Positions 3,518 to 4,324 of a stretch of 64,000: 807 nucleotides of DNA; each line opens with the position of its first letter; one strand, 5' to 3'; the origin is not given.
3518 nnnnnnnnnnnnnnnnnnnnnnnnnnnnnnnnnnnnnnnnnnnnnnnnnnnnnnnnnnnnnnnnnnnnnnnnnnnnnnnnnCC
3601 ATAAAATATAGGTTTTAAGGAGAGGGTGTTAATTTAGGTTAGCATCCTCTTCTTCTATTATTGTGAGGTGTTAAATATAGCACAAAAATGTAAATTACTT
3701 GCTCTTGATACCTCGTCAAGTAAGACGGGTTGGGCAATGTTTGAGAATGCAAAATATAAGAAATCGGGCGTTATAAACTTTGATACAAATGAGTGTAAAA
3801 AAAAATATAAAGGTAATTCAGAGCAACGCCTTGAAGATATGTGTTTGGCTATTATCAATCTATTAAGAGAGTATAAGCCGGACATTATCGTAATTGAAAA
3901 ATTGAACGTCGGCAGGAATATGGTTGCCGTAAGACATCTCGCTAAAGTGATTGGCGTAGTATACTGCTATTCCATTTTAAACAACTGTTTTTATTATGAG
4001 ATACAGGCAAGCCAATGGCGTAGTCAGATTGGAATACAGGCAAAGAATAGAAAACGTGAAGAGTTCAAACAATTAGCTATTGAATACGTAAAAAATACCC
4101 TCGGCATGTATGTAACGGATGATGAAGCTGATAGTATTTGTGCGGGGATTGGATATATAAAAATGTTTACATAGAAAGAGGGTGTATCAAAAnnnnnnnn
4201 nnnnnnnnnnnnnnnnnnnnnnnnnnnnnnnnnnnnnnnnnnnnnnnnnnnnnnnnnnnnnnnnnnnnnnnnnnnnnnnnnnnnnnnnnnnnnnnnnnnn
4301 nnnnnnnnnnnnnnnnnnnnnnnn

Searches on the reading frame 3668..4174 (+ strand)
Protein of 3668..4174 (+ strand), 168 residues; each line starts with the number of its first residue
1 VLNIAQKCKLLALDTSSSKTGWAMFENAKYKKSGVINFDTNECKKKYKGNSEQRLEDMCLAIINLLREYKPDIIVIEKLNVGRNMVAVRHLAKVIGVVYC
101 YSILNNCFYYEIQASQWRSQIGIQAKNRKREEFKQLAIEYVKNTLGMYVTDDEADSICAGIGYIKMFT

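Call 111: search_protein_families(library=pfam, proteins=[window:3668-4174:+], max_evalue=0.001)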
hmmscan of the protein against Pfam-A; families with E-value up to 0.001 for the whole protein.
window:3668-4174:+ (168 aa): 1 family
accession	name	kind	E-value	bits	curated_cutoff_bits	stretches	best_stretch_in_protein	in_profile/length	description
PF02075.23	RuvC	-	3.8e-07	30.6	22.2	1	11-125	2-112/148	Crossover junction endodeoxyribonuclease RuvC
